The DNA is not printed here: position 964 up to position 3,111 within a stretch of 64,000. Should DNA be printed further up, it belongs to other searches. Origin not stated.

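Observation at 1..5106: Hydantoinase A/B pair transcribed toward a soluble di-iron monooxygenase operon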

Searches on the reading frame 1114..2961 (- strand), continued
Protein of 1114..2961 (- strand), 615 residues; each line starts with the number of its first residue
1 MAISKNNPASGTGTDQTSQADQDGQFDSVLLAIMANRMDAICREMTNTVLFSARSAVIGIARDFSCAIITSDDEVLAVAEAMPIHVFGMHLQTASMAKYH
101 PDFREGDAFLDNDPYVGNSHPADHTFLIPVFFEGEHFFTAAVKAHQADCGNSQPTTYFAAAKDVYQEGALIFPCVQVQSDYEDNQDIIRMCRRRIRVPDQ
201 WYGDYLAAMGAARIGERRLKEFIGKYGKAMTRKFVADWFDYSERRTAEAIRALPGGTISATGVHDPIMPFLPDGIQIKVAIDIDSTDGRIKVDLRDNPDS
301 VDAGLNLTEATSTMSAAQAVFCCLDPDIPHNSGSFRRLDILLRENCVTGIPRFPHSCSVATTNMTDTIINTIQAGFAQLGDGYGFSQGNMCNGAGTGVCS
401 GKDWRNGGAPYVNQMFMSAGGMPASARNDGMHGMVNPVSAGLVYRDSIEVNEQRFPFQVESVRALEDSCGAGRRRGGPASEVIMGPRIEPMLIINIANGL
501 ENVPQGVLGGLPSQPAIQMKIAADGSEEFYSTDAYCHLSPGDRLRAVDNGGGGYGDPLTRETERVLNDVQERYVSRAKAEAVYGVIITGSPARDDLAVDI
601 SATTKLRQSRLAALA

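Call 51: search_protein_families(library=ncbifam, proteins=[window:1114-2961:-, L001:12105-13607:+, L001:15366-15779:+, L001:15849-17405:+, L001:17493-19184:+, L004:3110-4768:-, L004:5077-5349:+, L004:502-1572:-], max_evalue=0.00001)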
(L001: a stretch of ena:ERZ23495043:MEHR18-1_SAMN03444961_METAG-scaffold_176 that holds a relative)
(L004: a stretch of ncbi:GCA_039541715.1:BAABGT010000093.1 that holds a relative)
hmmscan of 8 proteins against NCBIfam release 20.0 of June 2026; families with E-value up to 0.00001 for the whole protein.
window:1114-2961:- (615 aa): 2 families
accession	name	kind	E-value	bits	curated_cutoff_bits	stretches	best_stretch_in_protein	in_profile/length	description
NF050157.1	CapLactmsBetCapB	equivalog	6.6e-74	249.2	1000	1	27-592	2-564/577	caprolactamase subunit beta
NF042976.1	AcphenoCarb_ApcD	equivalog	3.1e-31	108.4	1500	1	21-511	24-516/685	acetophenone carboxylase subunit delta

L001:12105-13607:+ (501 aa): 0 families

L001:15366-15779:+ (138 aa): 1 family
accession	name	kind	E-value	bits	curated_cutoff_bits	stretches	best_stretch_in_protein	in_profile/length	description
TIGR02451.1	anti_sig_ChrR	subfamily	7.9e-06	25.8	124.5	1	31-123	106-200/216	ChrR family anti-sigma-E factor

L001:15849-17405:+ (519 aa): 26 families (the best 25 are shown)
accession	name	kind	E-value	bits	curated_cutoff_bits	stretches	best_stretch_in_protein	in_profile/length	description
NF005565.0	PRK07235.1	subfamily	7.6e-209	694.5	545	1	5-518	3-505/506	amidase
TIGR00132.1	gatA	equivalog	2.2e-82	277.3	481.1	1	83-512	52-462/466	Asp-tRNA(Asn)/Glu-tRNA(Gln) amidotransferase subunit GatA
NF004815.0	PRK06169.1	equivalog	1.4e-67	228.3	506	2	84-408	68-375/471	amidase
NF005688.0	PRK07488.1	equivalog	6.6e-64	216.5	532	1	84-513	68-465/474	indoleacetamide hydrolase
NF006631.0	PRK09201.1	equivalog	1.1e-58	199.1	461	2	83-298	64-276/466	AtzE family amidohydrolase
NF006169.0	PRK08310.1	equivalog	3.2e-58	198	391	2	80-266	15-203/395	amidase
TIGR02715.1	amido_AtzE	subfamily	3e-56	191.3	425.75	2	84-292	58-263/452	AtzE family amidohydrolase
NF005450.0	PRK07042.1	equivalog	4.8e-56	190.1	458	2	83-336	64-300/464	amidase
NF006006.0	PRK08137.1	equivalog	2.7e-55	188.2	534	2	84-331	94-335/529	amidase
NF005460.0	PRK07056.1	subfamily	5.8e-53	180.4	447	2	86-333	69-295/457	amidase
NF006043.0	PRK08186.1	subfamily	2.3e-52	178.3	487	2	86-289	64-258/600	allophanate hydrolase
NF004622.0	PRK05962.1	equivalog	2.3e-50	171.7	463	2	85-259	47-222/431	amidase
NF005686.0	PRK07486.1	subfamily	2e-49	168.6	465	2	84-290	73-276/486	amidase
NF005687.0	PRK07487.1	subfamily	2.4e-49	168.4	428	1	83-513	65-455/468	amidase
NF004816.0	PRK06170.1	equivalog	3.1e-49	168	503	1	84-513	70-481/493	amidase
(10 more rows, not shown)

L001:17493-19184:+ (564 aa): 41 families (the best 25 are shown)
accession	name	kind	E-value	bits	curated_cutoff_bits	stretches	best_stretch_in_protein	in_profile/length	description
NF006560.0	PRK09061.1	subfamily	2.2e-29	102.2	340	2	5-203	21-196/517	amidohydrolase family protein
NF006689.0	PRK09237.1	equivalog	1.7e-17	63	371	1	9-93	2-90/383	amidohydrolase/deacetylase family metallohydrolase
NF006839.0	PRK09357.1-4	equivalog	2.1e-12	46.4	576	1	13-72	3-63/422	dihydroorotase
NF004839.0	PRK06189.1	equivalog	2.5e-12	46.2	631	1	8-82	1-76/451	allantoinase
TIGR00857.1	pyrC_multi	subfamily_domain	2.7e-12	46.4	279.05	1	465-549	327-410/412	dihydroorotase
TIGR03178.1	allantoinase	equivalog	3.8e-12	45.8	357.85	1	11-72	1-61/441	allantoinase AllB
NF005960.0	PRK08044.1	equivalog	4e-12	45.6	688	1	8-81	1-74/453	allantoinase AllB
NF009060.0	PRK12394.1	equivalog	4.1e-12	45.6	442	1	8-95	1-91/381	metallo-dependent hydrolase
NF006559.0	PRK09060.1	equivalog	5.6e-12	44.7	482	1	8-71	3-65/444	dihydroorotase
NF006688.0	PRK09236.1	equivalog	1.6e-11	43.7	535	1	466-562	344-440/444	dihydroorotase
NF006844.0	PRK09357.2-5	equivalog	1.7e-11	43.8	701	1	12-71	4-64/422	dihydroorotase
TIGR03583.1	EF_0837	hypoth_equivalog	1.8e-11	43.8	432.15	0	11-93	2-83/365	amidohydrolase/deacetylase family metallohydrolase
NF005791.0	PRK07627.1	equivalog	2.2e-11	43.4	442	0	463-512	339-386/425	dihydroorotase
NF011990.0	PRK15446.2-6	subfamily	4.8e-11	42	233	1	447-549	301-384/390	alpha-D-ribose 1-methylphosphonate 5-triphosphate diphosphatase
NF009941.0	PRK13404.1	subfamily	1.8e-10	40.1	647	1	8-83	2-74/478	dihydropyrimidinase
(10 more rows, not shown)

L004:3110-4768:- (552 aa): 0 families

L004:5077-5349:+ (91 aa): 0 families

L004:502-1572:- (356 aa): 1 family
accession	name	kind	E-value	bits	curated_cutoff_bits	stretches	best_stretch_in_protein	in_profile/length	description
NF050027.1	acylCoADhIpdE2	equivalog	4.8e-07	29.6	450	1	52-151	37-130/311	acyl-CoA dehydrogenase IpdE2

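Call 53: search_protein_families(library=pfam, proteins=[L022:13585-14637:+, L027:14550-15590:+, L040:13468-14484:+, L053:11250-12293:+, L007:4377-5579:+, L007:5920-6690:+, L009:4258-5409:+, L049:8017-10311:+, L051:13819-16014:+, L008:14373-15494:+], max_evalue=0.00001)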
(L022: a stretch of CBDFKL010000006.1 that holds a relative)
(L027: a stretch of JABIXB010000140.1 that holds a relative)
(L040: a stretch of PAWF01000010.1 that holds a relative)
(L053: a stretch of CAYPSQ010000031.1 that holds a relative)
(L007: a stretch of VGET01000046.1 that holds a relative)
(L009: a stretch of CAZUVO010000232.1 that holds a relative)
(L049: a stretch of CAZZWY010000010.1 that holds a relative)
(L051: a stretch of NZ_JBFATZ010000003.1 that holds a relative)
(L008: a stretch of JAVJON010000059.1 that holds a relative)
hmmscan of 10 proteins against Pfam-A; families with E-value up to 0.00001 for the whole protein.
L022:13585-14637:+ (351 aa): 2 families
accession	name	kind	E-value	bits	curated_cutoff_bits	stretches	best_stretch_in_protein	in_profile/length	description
PF22917.2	PRISE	-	3.5e-20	72.9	27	1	62-351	75-394/394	PRISE-like Rossmann-fold domain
PF01370.27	Epimerase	-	1.9e-11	44.3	20.9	1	6-193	1-195/240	NAD dependent epimerase/dehydratase family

L027:14550-15590:+ (347 aa): 2 families
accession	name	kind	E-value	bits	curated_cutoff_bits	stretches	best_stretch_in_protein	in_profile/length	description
PF14226.12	DIOX_N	-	1.5e-26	93.8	27.3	1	31-156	1-116/117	non-haem dioxygenase in morphine synthesis N-terminal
PF03171.26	2OG-FeII_Oxy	-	1.2e-22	80.6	23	1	205-301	5-99/101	2OG-Fe(II) oxygenase superfamily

L040:13468-14484:+ (339 aa): 3 families
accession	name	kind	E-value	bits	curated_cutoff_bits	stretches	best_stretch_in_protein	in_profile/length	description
PF00111.32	Fer2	-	4.8e-13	49.3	21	1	10-85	3-77/77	2Fe-2S iron-sulfur cluster binding domain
PF00175.26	NAD_binding_1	-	4e-11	44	22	1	213-318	2-107/109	Oxidoreductase NAD-binding domain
PF00970.30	FAD_binding_6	-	7.2e-09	36.3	21.1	1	109-200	2-97/99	Oxidoreductase FAD-binding domain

L053:11250-12293:+ (348 aa): 2 families
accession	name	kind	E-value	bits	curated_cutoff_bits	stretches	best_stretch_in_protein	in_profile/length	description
PF14226.12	DIOX_N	-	8.4e-29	101.1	27.3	1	31-157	1-117/117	non-haem dioxygenase in morphine synthesis N-terminal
PF03171.26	2OG-FeII_Oxy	-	9.3e-22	77.7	23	1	205-301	5-99/101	2OG-Fe(II) oxygenase superfamily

L007:4377-5579:+ (401 aa): 2 families
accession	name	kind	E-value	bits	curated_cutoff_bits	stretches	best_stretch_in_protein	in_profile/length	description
PF00848.25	Ring_hydroxyl_A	-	3e-21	76.7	24.9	1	189-390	8-206/208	Ring hydroxylating alpha subunit (catalytic domain)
PF00355.32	Rieske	-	5.5e-15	55.5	20.3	1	44-131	1-83/88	Rieske [2Fe-2S] domain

L007:5920-6690:+ (257 aa): 4 families
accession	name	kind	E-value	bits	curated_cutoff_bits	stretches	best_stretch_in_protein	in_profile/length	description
PF13561.12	adh_short_C2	-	2.3e-68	230.7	27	1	16-254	3-235/236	Enoyl-(Acyl carrier protein) reductase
PF00106.31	adh_short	-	1.7e-60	204.3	26.6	1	8-200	1-192/195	short chain dehydrogenase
PF08659.16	KR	-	8.6e-11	42.5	22.6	1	10-161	3-153/180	KR domain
PF23441.1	SDR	-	3.3e-07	30.4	27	1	85-254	91-255/258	SDR-like rossmann domain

L009:4258-5409:+ (384 aa): 0 families

L049:8017-10311:+ (765 aa): 3 families
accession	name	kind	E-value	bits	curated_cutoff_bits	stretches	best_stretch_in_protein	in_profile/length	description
PF00384.28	Molybdopterin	-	1.8e-36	126.4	24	1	113-544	1-351/353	Molybdopterin oxidoreductase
PF01568.27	Molydop_binding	-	9.7e-17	61.4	26.8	1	640-743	2-97/110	Molydopterin dinucleotide binding domain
PF04879.21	Molybdop_Fe4S4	-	1.1e-15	57.8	22.7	1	57-106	3-51/55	Molybdopterin oxidoreductase Fe4S4 domain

L051:13819-16014:+ (732 aa): 0 families

L008:14373-15494:+ (374 aa): 0 families

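Call 57: search_protein_families(library=ncbifam, proteins=[L004:5377-7410:+, L004:7410-9401:+, L053:12429-14282:-], max_evalue=1e-10)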
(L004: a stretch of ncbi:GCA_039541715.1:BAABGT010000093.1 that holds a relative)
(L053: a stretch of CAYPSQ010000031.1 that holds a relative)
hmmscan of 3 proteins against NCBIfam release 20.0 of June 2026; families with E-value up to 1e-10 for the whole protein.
L004:5377-7410:+ (678 aa): 3 families
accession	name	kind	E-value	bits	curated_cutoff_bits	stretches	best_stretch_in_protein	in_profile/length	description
NF050156.1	CapLactmsAlpCapA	equivalog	6.6e-143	477.5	1000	1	5-663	3-679/689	caprolactamase subunit alpha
NF042975.2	AcphenoCarb_ApcC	equivalog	1.5e-74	251.5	1500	1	5-662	11-702/733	acetophenone carboxylase subunit gamma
NF042960.1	AcphenoCarb_ApcA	equivalog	6.1e-46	156.9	1250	1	5-667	4-653/658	acetophenone carboxylase subunit alpha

L004:7410-9401:+ (664 aa): 2 families
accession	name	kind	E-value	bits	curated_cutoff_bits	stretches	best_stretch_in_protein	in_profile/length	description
NF050157.1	CapLactmsBetCapB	equivalog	2.7e-97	326.4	1000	1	19-577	2-562/577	caprolactamase subunit beta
NF042976.1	AcphenoCarb_ApcD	equivalog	1.5e-29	102.9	1500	1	18-467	26-485/685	acetophenone carboxylase subunit delta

L053:12429-14282:- (617 aa): 2 families
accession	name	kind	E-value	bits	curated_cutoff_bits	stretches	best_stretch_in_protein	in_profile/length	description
NF050157.1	CapLactmsBetCapB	equivalog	4.2e-71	239.9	1000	1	3-568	2-565/577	caprolactamase subunit beta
NF042976.1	AcphenoCarb_ApcD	equivalog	6.5e-42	143.7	1500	1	12-454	39-484/685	acetophenone carboxylase subunit delta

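Call 59: list_cluster_members(proteins=[window:1114-2961:-, L001:12105-13607:+, L001:15849-17405:+])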
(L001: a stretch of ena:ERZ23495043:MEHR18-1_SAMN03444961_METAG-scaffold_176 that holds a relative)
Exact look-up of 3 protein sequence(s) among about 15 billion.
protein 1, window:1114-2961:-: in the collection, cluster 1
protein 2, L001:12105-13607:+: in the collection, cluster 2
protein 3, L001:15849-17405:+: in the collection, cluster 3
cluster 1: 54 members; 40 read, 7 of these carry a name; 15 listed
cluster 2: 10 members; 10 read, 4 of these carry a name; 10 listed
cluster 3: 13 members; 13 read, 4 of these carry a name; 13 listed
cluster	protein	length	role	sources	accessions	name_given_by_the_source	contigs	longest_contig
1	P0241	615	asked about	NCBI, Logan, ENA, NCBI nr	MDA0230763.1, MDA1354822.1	MAG: hydantoinase B/oxoprolinase family protein [Proteobacteria bacterium] | hydantoinase B/oxoprolinase family protein [Pseudomonadota bacterium]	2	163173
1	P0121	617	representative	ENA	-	-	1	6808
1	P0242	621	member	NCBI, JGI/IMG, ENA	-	N-methylhydantoinase B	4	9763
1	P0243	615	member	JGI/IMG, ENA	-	N-methylhydantoinase B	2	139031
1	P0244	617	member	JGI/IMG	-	N-methylhydantoinase B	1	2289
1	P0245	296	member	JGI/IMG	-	N-methylhydantoinase B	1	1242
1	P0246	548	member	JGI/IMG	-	N-methylhydantoinase B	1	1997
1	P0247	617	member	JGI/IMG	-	N-methylhydantoinase B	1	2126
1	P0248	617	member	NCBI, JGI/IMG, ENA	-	-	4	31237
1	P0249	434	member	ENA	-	-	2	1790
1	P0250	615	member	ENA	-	-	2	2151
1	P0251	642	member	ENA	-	-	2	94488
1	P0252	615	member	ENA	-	-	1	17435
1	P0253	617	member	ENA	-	-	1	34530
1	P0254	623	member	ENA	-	-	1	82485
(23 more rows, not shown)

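Call 64: search_solved_structures(query=L001:15366-15779:+, max_evalue=1)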
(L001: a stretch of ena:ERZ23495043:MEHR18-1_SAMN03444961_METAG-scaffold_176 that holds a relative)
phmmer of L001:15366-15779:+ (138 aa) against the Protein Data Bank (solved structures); distinct sequences matched with E-value up to 1: 44.
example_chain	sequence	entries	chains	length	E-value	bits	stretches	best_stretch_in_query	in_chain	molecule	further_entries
3o14_A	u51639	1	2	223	1.9e-08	37.7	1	23-117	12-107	Anti-ECFsigma factor, ChrR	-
3ebr_A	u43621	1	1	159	0.00013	25.2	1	29-107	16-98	uncharacterized RmlC-like cupin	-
3cjx_A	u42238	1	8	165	0.00067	22.9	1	45-106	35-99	Protein of unknown function with a cupin-like fold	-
2vqa_A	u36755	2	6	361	0.005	20.1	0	56-88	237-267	SLL1358 PROTEIN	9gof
6tzp_A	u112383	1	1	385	0.011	19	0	58-84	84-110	Oxalate decarboxylase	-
2uy8_A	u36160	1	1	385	0.011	19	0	58-84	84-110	OXALATE DECARBOXYLASE OXDC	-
5vg3_A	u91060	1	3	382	0.015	18.6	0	58-84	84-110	Oxalate decarboxylase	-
1j58_A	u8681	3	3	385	0.015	18.5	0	58-84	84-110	YVRK PROTEIN | OXALATE DECARBOXYLASE OXDC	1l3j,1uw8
6ufi_A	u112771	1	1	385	0.015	18.5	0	58-84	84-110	Cupin domain-containing protein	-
2uyb_A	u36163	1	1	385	0.015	18.5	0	58-84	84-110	OXALATE DECARBOXYLASE OXDC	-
3s0m_A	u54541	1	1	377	0.017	18.4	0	58-84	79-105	Oxalate decarboxylase oxdC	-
4met_A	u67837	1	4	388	0.017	18.4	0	58-84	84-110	Oxalate decarboxylase OxdC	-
5hi0_A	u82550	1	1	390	0.019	18.2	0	58-84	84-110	Oxalate decarboxylase OxdC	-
2uy9_A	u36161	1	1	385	0.019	18.2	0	58-84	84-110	OXALATE DECARBOXYLASE OXDC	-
2v09_A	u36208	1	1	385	0.021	18.1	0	58-84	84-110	OXALATE DECARBOXYLASE OXDC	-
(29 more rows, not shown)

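Call 65: search_solved_structures(query=L001:15849-17405:+, max_evalue=1e-30)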
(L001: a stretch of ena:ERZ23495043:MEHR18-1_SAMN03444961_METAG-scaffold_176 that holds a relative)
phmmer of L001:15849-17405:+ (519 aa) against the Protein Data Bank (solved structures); distinct sequences matched with E-value up to 1e-30: 26.
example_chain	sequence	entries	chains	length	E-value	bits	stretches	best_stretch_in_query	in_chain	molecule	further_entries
3a1k_A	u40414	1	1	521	6.1e-134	450.7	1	16-513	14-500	Amidase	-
3a1i_A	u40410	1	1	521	1.7e-133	449.2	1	16-513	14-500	Amidase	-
2df4_A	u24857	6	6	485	3.9e-63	217.1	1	87-511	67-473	Glutamyl-tRNA(Gln) amidotransferase subunit A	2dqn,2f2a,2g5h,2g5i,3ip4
4wj3_A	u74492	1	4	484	4.5e-60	207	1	86-517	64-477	Glutamyl-tRNA(Gln) amidotransferase subunit A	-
3kfu_E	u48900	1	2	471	2.7e-56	194.5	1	84-512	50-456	Glutamyl-tRNA(Gln) amidotransferase subunit A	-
3al0_A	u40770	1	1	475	4.2e-56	193.9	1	87-515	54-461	Glutamyl-tRNA(Gln) amidotransferase subunit A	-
2gi3_A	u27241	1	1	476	4.3e-56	193.9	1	87-515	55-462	Glutamyl-tRNA(Gln) amidotransferase subunit A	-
3h0l_A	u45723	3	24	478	9.1e-52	179.6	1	91-511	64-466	Glutamyl-tRNA(Gln) amidotransferase subunit A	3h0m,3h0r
5ac3_A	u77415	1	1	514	1.5e-46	162.4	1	85-333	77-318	PEPTIDE AMIDASE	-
1m21_A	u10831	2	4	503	5.5e-45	157.2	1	85-333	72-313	Peptide Amidase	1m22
2dc0_A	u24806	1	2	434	5.2e-42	147.4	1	84-261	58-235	probable amidase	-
6c62_A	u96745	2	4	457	8.4e-39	136.8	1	91-299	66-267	Biuret hydrolase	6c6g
6dhv_A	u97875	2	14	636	4e-37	131.3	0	89-260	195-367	Fatty acid amide hydrolase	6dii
8eww_A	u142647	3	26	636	1.1e-36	129.8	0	89-260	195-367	Fatty acid amide hydrolase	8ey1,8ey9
9je9_A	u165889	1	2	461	4.3e-32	114.7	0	86-261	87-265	Amidase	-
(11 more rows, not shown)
